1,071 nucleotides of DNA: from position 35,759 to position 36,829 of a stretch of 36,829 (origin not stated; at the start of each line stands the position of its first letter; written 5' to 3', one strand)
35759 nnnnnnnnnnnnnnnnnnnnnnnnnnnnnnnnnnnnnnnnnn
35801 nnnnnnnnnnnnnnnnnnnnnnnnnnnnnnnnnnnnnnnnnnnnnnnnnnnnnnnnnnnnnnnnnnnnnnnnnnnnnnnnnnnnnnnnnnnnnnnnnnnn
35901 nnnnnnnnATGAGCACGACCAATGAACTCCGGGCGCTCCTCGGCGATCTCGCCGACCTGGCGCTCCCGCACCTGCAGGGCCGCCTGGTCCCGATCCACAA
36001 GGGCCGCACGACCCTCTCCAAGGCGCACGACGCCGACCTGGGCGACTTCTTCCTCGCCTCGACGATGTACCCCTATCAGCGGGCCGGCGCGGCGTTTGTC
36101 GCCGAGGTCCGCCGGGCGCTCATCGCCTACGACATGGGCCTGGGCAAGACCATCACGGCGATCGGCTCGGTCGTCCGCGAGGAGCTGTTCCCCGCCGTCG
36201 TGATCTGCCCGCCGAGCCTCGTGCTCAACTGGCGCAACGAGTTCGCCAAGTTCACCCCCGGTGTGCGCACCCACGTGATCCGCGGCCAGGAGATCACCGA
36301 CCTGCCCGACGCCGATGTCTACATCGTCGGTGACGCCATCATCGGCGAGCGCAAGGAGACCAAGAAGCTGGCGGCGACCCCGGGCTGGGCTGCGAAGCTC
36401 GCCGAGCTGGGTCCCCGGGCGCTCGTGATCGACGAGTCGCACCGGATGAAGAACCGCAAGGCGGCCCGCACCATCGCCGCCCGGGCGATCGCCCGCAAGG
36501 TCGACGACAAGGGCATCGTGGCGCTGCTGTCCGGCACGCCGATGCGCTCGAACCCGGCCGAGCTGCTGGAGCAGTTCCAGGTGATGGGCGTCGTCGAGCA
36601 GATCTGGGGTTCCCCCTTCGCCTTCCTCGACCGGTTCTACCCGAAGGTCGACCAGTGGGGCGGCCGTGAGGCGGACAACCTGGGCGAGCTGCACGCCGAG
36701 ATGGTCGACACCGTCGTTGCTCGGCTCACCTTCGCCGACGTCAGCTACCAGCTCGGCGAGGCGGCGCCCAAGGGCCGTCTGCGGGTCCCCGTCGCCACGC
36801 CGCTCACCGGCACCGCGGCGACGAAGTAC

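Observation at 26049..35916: Five near-identical promoter cassettes, each fused to a leaderless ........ (MST) start, partition the accessory region into operons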

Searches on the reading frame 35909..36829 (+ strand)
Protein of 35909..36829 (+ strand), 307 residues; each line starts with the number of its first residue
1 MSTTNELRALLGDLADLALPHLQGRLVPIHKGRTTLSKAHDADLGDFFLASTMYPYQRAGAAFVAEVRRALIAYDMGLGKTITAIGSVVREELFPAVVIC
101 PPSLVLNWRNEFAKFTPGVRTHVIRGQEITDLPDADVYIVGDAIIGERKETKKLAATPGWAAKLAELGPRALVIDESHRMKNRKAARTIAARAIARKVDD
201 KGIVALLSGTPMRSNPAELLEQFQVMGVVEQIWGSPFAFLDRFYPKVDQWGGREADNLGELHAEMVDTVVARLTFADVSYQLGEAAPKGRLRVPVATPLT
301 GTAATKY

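Call 12: search_protein_families(library=pfam, proteins=[window:35909-36829:+], max_evalue=0.01)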
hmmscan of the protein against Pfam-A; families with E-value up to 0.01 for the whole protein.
window:35909-36829:+ (307 aa): 3 families
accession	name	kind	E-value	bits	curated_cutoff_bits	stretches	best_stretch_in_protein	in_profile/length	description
PF00176.29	SNF2-rel_dom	-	7.2e-18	65.1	24.9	1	56-282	1-229/290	SNF2-related domain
PF04851.21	ResIII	-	1.4e-06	28.8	22.5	1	65-211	21-162/164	Type III restriction enzyme, res subunit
PF00270.35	DEAD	-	6e-06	26.5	26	1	55-217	2-165/167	DEAD/DEAH box helicase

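Call 13: find_related_loci(query=window:35909-36829:+, collection=viral_contigs, flank=10000)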
Query window:35909-36829:+ (307 aa) in viral_contigs; peptide patterns used: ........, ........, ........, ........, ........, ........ (x = any residue, [..] = any of these).
26 stretches matched a pattern; 16 encode a relative of the query (tblastn E <= 1e-3); 16 distinct loci.
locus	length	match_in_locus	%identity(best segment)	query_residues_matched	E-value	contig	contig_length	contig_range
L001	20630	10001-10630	30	33-254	1e-19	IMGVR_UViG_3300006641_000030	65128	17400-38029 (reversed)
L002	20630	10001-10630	30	33-254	1e-19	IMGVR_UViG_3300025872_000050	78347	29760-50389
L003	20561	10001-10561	34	52-226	1e-17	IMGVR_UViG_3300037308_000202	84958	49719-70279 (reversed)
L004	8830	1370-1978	28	53-276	6e-15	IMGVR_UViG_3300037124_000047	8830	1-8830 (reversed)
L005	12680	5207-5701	29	53-226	8e-15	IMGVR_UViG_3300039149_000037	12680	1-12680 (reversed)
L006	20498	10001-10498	27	52-226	3e-14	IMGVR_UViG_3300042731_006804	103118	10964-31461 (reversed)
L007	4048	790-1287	28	53-226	3e-14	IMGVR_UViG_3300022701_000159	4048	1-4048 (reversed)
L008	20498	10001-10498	27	52-226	3e-14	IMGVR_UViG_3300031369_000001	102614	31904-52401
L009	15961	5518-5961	30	69-226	6e-13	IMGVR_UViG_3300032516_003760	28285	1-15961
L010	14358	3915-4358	30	69-226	5e-13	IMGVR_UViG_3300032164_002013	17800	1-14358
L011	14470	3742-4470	28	54-285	1e-12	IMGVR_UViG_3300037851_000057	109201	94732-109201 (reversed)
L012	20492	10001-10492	30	53-223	4e-12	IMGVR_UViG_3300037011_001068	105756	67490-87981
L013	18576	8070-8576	31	71-243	3e-11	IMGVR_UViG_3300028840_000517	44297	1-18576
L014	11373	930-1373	30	69-226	8e-13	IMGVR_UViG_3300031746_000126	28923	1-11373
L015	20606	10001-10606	28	54-226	8e-11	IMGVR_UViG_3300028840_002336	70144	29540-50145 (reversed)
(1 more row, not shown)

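Call 16: search_protein_families(library=phrogs, proteins=[window:35909-36829:+], max_evalue=0.001)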
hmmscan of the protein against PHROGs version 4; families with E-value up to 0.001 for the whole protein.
window:35909-36829:+ (307 aa): 6 families
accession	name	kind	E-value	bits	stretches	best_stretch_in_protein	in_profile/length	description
phrog_62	-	DNA, RNA and nucleotide metabolism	1e-40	140.3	1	50-303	694-937/1881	DNA helicase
phrog_29996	-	unknown function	5.5e-11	42.2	1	50-243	721-905/1189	-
phrog_16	-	DNA, RNA and nucleotide metabolism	1.2e-06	28.1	1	52-229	272-432/986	DNA helicase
phrog_11801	-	other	5.7e-06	24.7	1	54-118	868-936/2269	DNA methyltransferase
phrog_23807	-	unknown function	7.4e-05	21.7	1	69-115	148-199/1053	-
phrog_24008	-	DNA, RNA and nucleotide metabolism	0.00052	19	1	68-226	496-648/1006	helicase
